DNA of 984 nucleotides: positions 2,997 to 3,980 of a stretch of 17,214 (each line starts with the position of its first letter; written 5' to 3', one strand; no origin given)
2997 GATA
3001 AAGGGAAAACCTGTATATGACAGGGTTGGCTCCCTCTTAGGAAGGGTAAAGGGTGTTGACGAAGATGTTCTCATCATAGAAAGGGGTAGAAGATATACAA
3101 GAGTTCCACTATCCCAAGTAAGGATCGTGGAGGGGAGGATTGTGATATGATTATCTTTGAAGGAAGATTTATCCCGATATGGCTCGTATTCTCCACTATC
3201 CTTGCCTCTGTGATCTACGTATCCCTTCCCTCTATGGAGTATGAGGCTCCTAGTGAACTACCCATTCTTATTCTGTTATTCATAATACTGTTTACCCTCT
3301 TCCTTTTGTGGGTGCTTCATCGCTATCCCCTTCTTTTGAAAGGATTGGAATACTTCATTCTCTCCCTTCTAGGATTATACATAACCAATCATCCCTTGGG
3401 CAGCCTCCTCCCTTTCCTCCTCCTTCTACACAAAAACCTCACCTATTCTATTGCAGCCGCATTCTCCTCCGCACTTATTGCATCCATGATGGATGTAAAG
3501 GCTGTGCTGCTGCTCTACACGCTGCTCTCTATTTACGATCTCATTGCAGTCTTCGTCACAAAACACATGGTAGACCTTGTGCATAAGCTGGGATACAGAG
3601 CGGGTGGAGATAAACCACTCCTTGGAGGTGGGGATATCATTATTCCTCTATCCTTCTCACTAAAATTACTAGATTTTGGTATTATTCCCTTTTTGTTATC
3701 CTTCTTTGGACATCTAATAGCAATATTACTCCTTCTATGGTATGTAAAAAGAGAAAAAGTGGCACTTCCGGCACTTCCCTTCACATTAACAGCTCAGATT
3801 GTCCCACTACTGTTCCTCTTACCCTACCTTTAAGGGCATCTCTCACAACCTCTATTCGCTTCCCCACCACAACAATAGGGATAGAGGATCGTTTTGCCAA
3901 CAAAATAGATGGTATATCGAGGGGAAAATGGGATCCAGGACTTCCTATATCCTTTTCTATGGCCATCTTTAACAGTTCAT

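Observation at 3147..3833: A presenilin/SPP homolog of only 228 aa carrying YD, GxGD and PAL motifs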

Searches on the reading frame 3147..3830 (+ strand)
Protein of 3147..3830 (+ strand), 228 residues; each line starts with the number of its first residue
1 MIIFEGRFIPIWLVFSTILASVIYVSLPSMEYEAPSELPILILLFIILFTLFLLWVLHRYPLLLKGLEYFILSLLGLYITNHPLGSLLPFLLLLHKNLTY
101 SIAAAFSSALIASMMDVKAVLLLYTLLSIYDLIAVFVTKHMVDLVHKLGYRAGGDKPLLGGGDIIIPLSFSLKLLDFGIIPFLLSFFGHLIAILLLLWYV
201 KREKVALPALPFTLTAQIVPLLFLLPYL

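Call 3: search_protein_families(library=pfam, proteins=[window:3147-3830:+], max_evalue=1)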
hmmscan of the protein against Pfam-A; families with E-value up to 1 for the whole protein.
window:3147-3830:+ (228 aa): 1 family
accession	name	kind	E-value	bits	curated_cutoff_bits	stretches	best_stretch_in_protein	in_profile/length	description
PF06550.16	SPP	-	0.00028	20.9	23.9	1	106-145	125-164/283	Signal-peptide peptidase, presenilin aspartyl protease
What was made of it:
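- On Presenilin/SPP-type GxGD intramembrane aspartyl proteases (MEROPS A22; Pfam PF06550 archaeal branch): 20.9 bits against a cut-off of 23.9, E = 2.8e-4, residues 106-145 only (call 3).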

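Call 4: search_protein_families(library=ncbifam, proteins=[window:3147-3830:+], max_evalue=1)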
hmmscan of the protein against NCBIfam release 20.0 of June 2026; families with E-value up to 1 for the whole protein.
window:3147-3830:+ (228 aa): 1 family
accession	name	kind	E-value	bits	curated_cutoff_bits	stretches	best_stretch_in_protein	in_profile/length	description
NF041679.1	IMP_arch_presen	equivalog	3.5e-05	23.5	125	1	104-145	124-165/281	presenilin family intramembrane aspartyl protease PSH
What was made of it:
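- On NCBIfam NF041679 'presenilin family intramembrane aspartyl protease PSH' (equivalog): 23.5 bits against 125 (call 4).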

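Call 5: search_solved_structures(query=window:3147-3830:+, max_evalue=10, show_alignments=3)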
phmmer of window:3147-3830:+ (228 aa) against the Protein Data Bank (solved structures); distinct sequences matched with E-value up to 10: 0.
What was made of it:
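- Tried and rejected: Single-sequence searches were uninformative or marginal: phmmer against the PDB found nothing (call 5), and Pfam and NCBIfam gave only sub-threshold hits (calls 3, 4).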

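Call 6: find_homologous_proteins(query=window:3147-3830:+, max_evalue=0.001)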
Query window:3147-3830:+ (228 aa): 9 proteins with E <= 0.001 among 8000 candidates.
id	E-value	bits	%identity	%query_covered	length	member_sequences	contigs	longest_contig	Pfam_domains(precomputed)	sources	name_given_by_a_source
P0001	2.7e-132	458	100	100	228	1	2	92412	-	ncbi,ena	-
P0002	1.2e-7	50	29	86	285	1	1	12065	PF06550.16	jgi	jgi:presenilin-like A22 family membrane protease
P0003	1.4e-6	46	35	57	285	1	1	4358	PF06550.16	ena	-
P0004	2.0e-6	46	34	57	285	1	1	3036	PF06550.16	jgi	jgi:presenilin-like A22 family membrane protease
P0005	4.9e-6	45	37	57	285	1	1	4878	PF06550.16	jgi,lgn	jgi:presenilin-like A22 family membrane protease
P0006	5.7e-5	41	34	61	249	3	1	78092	PF06550.16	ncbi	-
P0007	2.0e-4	39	33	48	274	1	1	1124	PF06550.16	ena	-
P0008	4.4e-4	38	28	68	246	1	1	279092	PF06550.16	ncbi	-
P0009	9.4e-4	37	43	40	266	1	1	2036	PF06550.16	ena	-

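Call 12: list_cluster_members(proteins=[P0001, P0006, P0008])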
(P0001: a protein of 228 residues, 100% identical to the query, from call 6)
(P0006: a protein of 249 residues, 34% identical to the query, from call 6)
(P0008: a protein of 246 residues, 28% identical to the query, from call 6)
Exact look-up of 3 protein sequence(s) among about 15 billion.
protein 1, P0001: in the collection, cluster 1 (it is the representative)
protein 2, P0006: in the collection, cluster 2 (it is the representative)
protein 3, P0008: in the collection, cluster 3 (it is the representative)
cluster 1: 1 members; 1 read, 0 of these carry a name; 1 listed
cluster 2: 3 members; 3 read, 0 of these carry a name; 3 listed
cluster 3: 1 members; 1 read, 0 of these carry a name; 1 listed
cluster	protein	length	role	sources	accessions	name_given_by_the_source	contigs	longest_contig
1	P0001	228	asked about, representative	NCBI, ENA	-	-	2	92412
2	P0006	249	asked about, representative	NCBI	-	-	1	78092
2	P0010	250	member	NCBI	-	-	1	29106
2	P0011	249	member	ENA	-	-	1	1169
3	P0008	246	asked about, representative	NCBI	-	-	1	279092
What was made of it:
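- It comes from a single MAG (call 12).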

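Call 13: find_encoding_contigs(protein=P0001, flank=10000, max_places=4)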
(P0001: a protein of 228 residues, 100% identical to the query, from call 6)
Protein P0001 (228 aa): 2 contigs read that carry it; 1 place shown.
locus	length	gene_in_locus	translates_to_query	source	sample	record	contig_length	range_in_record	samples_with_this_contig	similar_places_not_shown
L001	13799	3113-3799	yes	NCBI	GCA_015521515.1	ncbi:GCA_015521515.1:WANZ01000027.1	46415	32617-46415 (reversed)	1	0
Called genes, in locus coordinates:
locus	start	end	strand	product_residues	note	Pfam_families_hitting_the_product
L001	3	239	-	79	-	?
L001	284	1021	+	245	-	PF01944:SpoIIM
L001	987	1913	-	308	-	PF01145:Band_7, PF13421:Band_7_1 (weak)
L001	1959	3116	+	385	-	PF04123:DUF373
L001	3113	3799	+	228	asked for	-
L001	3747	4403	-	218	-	PF00696:AA_kinase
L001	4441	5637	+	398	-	PF03463:eRF1_1, PF18854:baeRF_family10, PF03464:eRF1_2, PF03465:eRF1_3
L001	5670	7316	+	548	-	PF01702:TGT, PF14810:TGT_C2, PF01472:PUA, PF03657:UPF0113 (faint)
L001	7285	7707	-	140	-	-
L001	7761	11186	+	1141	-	PF17915:zf_Rg, PF00270:DEAD, PF04851:ResIII, PF00271:Helicase_C (faint), PF01751:Toprim, PF01131:Topoisom_bac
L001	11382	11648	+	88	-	PF00736:EF1_GNE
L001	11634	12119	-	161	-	PF01927:Mut7-C, PF18480:DUF5615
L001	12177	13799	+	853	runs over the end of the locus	PF02463:SMC_N, PF13166:AAA_13 (faint), PF13175:AAA_15 (faint), PF13476:AAA_23, PF02463:SMC_N, PF04423:Rad50_zn_hook (weak), PF13304:AAA_21 (weak), PF13558:SbcC_Walker_B (weak), +1 more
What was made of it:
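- The sequence is known from a single metagenome-assembled genome (calls 12, 13).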

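Call 15: search_solved_structures(query=A1, max_evalue=1, show_alignments=3)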
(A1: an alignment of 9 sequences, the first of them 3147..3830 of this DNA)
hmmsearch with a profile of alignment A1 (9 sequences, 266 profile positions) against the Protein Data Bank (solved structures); distinct sequences matched with E-value up to 1: 1.
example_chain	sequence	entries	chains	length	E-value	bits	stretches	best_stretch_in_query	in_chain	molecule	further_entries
4hyc_A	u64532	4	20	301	2.4e-27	99.4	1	11-261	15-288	Putative uncharacterized protein | Uncharacterized protein PSH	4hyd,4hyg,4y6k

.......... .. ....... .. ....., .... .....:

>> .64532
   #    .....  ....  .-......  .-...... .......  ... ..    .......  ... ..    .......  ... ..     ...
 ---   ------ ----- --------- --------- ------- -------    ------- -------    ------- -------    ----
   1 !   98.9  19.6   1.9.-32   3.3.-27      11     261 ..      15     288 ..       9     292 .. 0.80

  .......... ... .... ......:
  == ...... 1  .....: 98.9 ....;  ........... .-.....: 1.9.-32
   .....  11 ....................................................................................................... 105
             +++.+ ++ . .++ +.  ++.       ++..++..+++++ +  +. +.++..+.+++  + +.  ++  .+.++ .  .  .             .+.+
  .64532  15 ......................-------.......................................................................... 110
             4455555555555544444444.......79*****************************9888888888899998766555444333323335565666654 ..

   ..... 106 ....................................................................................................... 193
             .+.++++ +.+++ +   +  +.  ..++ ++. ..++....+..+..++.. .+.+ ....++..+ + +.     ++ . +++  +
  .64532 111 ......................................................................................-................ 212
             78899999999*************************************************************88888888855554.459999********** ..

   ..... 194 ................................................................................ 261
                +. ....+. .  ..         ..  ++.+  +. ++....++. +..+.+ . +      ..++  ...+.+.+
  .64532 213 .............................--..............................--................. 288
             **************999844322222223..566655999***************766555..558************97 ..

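Call 16: search_protein_representatives(protein=window:3147-3830:+)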
Query: 228 residues. Proteins with E-value up to 0.001 (for the whole library): 71; up to 1e-10: 3; up to 1e-30: 1. The best 71 are listed.
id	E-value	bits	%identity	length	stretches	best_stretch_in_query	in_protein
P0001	8.5e-133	457.6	100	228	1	1-228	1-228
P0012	1.2e-12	64.6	38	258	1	39-220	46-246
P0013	4.4e-12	62.8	30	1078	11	28-74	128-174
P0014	5.9e-10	55.8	33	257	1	2-214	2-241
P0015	3.1e-09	53.5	37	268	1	40-213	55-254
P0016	3.7e-09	53.2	32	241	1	9-219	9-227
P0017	5.2e-09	52.7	35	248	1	13-223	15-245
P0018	6.7e-09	52.4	44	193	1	108-214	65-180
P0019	3.6e-08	50.0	36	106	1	128-224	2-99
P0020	9.4e-08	48.6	30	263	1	32-222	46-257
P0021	3.7e-07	46.7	38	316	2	151-216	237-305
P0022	5.3e-07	46.2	34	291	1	63-215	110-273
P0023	2.1e-06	44.2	37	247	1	10-223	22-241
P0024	2.3e-06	44.1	40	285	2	159-223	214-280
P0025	2.3e-06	44.1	31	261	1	41-221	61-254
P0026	2.7e-06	43.9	38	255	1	39-219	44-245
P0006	1.8e-05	41.1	36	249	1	13-225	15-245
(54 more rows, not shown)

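Call 17: predict_structure(alignment_id=A1)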
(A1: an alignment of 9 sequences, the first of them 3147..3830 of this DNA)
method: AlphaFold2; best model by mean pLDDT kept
length: 228 residues; sequences in the alignment: 9
mean_pLDDT: 61.4   pTM: 0.52
mean pLDDT of the five models: 61.4, 58.5, 57.0, 54.7, 51.8
residues with pLDDT >= 90: 0; 70-90: 63; 50-70: 129; < 50: 36
segments of 3 or more residues with pLDDT < 50: 1-13, 24-35, 153-155
pLDDT, mean of each block of 10 residues (from residue 1): 36 49 48 49 56 62 60 56 56 56 61 66 71 67 59 50 68 75 80 78 69 71 68
secondary structure, 60 per line:
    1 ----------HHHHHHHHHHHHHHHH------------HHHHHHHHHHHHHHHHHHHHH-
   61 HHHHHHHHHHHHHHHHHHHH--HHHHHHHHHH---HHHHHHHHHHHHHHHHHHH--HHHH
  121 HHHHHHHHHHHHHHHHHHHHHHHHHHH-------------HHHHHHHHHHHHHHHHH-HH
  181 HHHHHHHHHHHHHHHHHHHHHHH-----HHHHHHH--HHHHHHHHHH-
elements in order: H11-26 H39-59 H61-80 H83-92 H96-114 H117-147 H161-177 H179-203 H209-215 H218-227
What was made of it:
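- Tried and rejected: The first AlphaFold run, with 9 sequences, was poor (pLDDT 61, call 17) and was not used.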

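Call 24: find_related_loci(query=A1, collection=genome_contigs, flank=4000)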
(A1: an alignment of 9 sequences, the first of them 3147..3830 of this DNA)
Query A1 (228 aa) in genome_contigs; peptide patterns used: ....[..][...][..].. (x = any residue, [..] = any of these).
107 stretches matched a pattern; 50 encode a relative of the query (tblastn E <= 1e-3); 50 distinct loci.
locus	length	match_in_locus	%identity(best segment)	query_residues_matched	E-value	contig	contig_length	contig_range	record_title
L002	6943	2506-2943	31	86-211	3e-14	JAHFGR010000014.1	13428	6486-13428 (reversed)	MAG: Candidatus Micrarchaeota archaeon isolate nzgw32 NODE_6824_length_13429_cov_2.664112, whole genome shotgun sequence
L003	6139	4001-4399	38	93-211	9e-14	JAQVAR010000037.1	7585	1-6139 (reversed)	MAG: Candidatus ainarchaeum sp. isolate STD2_46 NODE_39961_length_7585_cov_5.644006_Sandtown_D2, whole genome shotgun se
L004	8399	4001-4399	37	93-211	4e-12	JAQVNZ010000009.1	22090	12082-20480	MAG: Candidatus ainarchaeum sp. isolate STF1_169 NODE_5619_length_22090_cov_4.005509_Sandtown_F1, whole genome shotgun s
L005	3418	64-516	29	98-219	1e-12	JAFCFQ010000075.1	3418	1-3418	MAG: Candidatus Aenigmatarchaeota archaeon isolate Meg22_1618_Bin_66 Meg22_1618_Bin_66_scaffold_67729, whole genome shot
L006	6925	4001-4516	35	33-176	3e-12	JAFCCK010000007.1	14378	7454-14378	MAG: Candidatus Iainarchaeum archaeon isolate AB_3033_Bin_158 AB_3033_Bin_158_scaffold_6917, whole genome shotgun sequen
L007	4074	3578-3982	33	96-211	8e-12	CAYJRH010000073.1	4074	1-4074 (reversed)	MAG TPA_asm: uncultured archaeon isolate ERP125453_co1_38 genome assembly, contig: NODE_30758_length_4074_cov_29.689475,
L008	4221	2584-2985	37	97-211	2e-11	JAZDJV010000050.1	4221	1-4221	MAG: Candidatus Micrarchaeota archaeon isolate MEGAHIT-group-0.502 k141_18582601, whole genome shotgun sequence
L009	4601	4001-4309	41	119-212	3e-11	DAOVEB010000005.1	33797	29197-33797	MAG TPA_asm: Candidatus Parvarchaeota archaeon isolate CSMAG_1072 CSMAG_1072_k141_1827741_length_33797_cov_18.9334, whol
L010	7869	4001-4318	36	120-211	7e-11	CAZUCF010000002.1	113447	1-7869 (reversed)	MAG TPA_asm: uncultured archaeon isolate SRP263991_co2_249 genome assembly, contig: NODE_63_length_113447_cov_16.794130,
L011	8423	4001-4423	37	93-211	6e-11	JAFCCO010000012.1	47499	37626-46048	MAG: Candidatus Iainarchaeum archaeon isolate AB_3033_Bin_60 AB_3033_Bin_60_scaffold_752, whole genome shotgun sequence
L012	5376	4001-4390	32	96-211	6e-11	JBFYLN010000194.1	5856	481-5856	MAG: Candidatus Micrarchaeota archaeon isolate PPR_0037 k121_8205681, whole genome shotgun sequence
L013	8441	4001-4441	32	98-211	1e-10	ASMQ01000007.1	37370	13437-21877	Candidatus Aenigmarchaeum subterraneum SCGC AAA011-O16 A11O16DRAFT_contig_6_0.7_C, whole genome shotgun sequence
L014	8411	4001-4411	32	93-211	2e-10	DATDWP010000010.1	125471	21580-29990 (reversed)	MAG TPA_asm: archaeon isolate SMAG_U8115 k141_2305380, whole genome shotgun sequence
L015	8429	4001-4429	30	98-211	2e-10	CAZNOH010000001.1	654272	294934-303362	MAG TPA_asm: uncultured Candidatus Saccharibacteria bacterium isolate SRP302447_co1_146 genome assembly, contig: NODE_19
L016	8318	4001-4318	39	120-211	2e-10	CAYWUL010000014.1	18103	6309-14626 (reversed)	MAG TPA_asm: uncultured archaeon isolate SRP178699_co2_500 genome assembly, contig: NODE_2286_length_18103_cov_8.555906,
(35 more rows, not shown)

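Call 28: predict_structure(alignment_id=A2)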
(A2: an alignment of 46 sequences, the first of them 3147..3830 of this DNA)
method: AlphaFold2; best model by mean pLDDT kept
length: 228 residues; sequences in the alignment: 46
mean_pLDDT: 86.9   pTM: 0.84
mean pLDDT of the five models: 86.9, 84.9, 84.8, 84.5, 83.2
residues with pLDDT >= 90: 107; 70-90: 105; 50-70: 16; < 50: 0
segments of 3 or more residues with pLDDT < 50: none
pLDDT, mean of each block of 10 residues (from residue 1): 78 86 72 74 90 90 86 79 74 82 88 92 96 95 85 75 94 94 96 94 93 97 91
secondary structure, 60 per line:
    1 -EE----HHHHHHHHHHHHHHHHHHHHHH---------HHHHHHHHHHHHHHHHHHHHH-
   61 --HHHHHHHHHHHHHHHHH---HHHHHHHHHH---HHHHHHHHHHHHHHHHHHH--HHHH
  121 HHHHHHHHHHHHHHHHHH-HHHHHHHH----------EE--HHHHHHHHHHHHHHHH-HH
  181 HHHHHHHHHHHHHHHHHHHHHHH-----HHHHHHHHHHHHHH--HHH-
elements in order: H8-29 H39-59 H63-79 H83-92 H96-114 H117-138 H140-147 H162-177 H179-203 H209-222
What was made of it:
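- On Presenilin/SPP-type GxGD intramembrane aspartyl proteases (MEROPS A22; Pfam PF06550 archaeal branch): G160-G-G-D163 lies at the start of helix 162-177 (call 28). P208-A-L-P211 precedes helix 209-222 (call 28). The AlphaFold model (pLDDT 86.9) has nine TM helices plus TMD6a (call 28).
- Fold: AlphaFold pLDDT 86.9, pTM 0.84 (call 28).
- Tried and rejected: The 46-sequence run was used instead (call 28).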

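Call 31: fold_search(model_id=the predicted structure, library=pdb)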
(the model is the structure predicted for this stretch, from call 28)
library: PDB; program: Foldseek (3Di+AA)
matches with E <= 10: 62; with E <= 0.001: 6
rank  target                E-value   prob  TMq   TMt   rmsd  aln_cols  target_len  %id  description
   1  4hyg_B                2.0e-04  1.00  0.67  0.63   5.2       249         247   22  Structure of a presenilin family intramembrane aspartate protease in C222 space group (released 2012-12-19)
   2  4hyc_A                3.7e-04  1.00  0.68  0.64   5.9       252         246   21  Structure of a presenilin family intramembrane aspartate protease in P2 space group (released 2012-12-19)
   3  4y6k_B                5.1e-04  1.00  0.66  0.62   5.2       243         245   20  Complex structure of presenilin homologue PSH bound to an inhibitor (released 2015-03-18)
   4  4hyg_D                6.8e-04  1.00  0.60  0.58   5.6       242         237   21  Structure of a presenilin family intramembrane aspartate protease in C222 space group (released 2012-12-19)
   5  8x53_B                7.2e-04  1.00  0.67  0.52   6.2       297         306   18  Cryo-EM structure of human gamma-secretase in complex with Abeta46 (released 2024-05-29)
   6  9k95_B                9.9e-04  1.00  0.66  0.52   6.3       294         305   18  Cryo-EM structure of human gamma-secretase in complex with compound E (released 2025-10-29)
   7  6lqg_B                1.7e-03  1.00  0.66  0.51   6.2       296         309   18  Human gamma-secretase in complex with small molecule Avagacestat (released 2021-01-27)
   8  8oqz_B                1.7e-03  1.00  0.61  0.47   7.2       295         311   17  Structure of human gamma-secretase PSEN1 APH-1B isoform reconstituted into lipid nanodisc in complex with Ab46 (released 2024-04-24)
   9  8x52_B                1.8e-03  1.00  0.66  0.52   6.2       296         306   18  Cryo-EM structure of human gamma-secretase in complex with Abeta49 (released 2024-05-29)
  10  6lr4_B                2.6e-03  1.00  0.66  0.51   6.2       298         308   19  Molecular basis for inhibition of human gamma-secretase by small molecule (released 2021-01-27)
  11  6iyc_B                2.8e-03  1.00  0.68  0.52   5.6       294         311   19  Recognition of the Amyloid Precursor Protein by Human gamma-secretase (released 2019-01-23)
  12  9k92                  4.1e-03  1.00  0.62  0.53   6.6       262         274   17  Cryo-EM structure of human signal peptide peptidase like 2A (SPPL2a) (released 2025-10-29)
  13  8k8e_B                4.9e-03  1.00  0.67  0.53   6.1       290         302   20  Human gamma-secretase in complex with a substrate mimetic (released 2024-01-31)
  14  4hyg_C                6.0e-03  1.00  0.57  0.55   6.4       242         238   21  Structure of a presenilin family intramembrane aspartate protease in C222 space group (released 2012-12-19)
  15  6idf_B                6.3e-03  1.00  0.64  0.49   6.1       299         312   18  Cryo-EM structure of gamma secretase in complex with a Notch fragment (released 2018-12-26)
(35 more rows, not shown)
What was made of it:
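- On Presenilin/SPP-type GxGD intramembrane aspartyl proteases (MEROPS A22; Pfam PF06550 archaeal branch): Foldseek agrees (call 31).
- Closest known: PSH / MCMJR1 of Methanoculleus marisnigri JR1. Different: It is roughly the size of the ordered part of the PSH crystal structures (237-247 residues, call 31).
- All six significant Foldseek hits (E <= 0.001) are PSH or PS1, with SPPL2a just below that cut-off (call 31).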

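Call 41: find_encoding_contigs(protein=P0012, flank=5000, max_places=3)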
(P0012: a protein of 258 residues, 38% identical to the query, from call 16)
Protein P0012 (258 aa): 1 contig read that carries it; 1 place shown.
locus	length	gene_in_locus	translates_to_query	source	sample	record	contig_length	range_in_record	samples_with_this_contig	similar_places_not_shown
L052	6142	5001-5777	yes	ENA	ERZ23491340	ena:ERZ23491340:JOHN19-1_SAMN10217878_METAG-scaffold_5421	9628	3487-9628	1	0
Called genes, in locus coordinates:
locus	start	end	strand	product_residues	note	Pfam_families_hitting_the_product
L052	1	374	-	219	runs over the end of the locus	-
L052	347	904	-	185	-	PF01949:Endo_dU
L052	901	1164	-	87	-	PF13656:RNA_pol_L_2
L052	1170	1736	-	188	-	PF14382:ECR1_N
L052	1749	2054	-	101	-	-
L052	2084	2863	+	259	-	PF01944:SpoIIM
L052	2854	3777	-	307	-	PF01145:Band_7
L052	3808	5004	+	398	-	PF04123:DUF373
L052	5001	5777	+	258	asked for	PF06550:SPP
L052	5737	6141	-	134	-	?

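Call 42: find_encoding_contigs(protein=P0014, flank=5000, max_places=3)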
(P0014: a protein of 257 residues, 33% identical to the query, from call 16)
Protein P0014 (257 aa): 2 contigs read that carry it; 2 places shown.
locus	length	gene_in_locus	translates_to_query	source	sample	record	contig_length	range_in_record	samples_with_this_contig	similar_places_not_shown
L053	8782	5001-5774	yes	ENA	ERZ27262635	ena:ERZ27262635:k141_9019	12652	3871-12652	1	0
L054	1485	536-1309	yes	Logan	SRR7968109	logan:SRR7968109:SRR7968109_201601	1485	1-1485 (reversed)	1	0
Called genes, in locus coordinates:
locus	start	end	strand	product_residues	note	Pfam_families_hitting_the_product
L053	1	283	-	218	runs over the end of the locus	-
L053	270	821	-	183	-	PF01949:Endo_dU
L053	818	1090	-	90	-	PF13656:RNA_pol_L_2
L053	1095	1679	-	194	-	PF14382:ECR1_N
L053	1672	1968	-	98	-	-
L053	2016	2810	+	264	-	PF01944:SpoIIM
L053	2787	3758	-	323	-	PF01145:Band_7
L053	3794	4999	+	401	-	PF04123:DUF373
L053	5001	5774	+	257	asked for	PF06550:SPP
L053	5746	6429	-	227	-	PF00696:AA_kinase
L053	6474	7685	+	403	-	PF03463:eRF1_1, PF18854:baeRF_family10, PF03464:eRF1_2, PF18859:acVLRF1 (weak), PF03465:eRF1_3, PF09723:Zn_ribbon_8 (weak)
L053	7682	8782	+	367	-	?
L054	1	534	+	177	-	?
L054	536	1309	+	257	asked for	PF06550:SPP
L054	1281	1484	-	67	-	?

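Call 43: find_encoding_contigs(protein=P0023, flank=5000, max_places=3)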
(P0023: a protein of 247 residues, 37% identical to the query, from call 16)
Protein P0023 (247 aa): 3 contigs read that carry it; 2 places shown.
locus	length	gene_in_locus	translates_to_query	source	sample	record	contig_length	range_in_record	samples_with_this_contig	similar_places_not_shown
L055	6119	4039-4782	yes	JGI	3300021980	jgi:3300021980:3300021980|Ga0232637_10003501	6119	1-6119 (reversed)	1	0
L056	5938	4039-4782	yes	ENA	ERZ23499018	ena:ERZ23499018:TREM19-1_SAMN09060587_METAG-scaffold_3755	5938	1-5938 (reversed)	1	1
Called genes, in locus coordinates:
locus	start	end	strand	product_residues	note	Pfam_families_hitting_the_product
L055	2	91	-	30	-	?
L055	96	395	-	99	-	-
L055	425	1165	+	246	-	PF01944:SpoIIM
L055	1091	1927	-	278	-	-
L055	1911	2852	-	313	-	PF01145:Band_7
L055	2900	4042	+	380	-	PF04123:DUF373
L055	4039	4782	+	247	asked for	PF06550:SPP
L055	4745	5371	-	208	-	PF00696:AA_kinase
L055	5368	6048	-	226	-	PF00004:AAA (weak), PF13177:DNA_pol3_delta2, PF22608:DNAX_ATPase_lid (weak), PF25361:AAA_lid_RFC1, PF21960:RCF1-5-like_lid, PF16193:AAA_assoc_2 (weak), PF08542:Rep_fac_C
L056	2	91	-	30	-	?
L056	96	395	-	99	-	-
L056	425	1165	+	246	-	PF01944:SpoIIM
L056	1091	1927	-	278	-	-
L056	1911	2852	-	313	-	PF01145:Band_7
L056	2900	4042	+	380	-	PF04123:DUF373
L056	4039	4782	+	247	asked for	PF06550:SPP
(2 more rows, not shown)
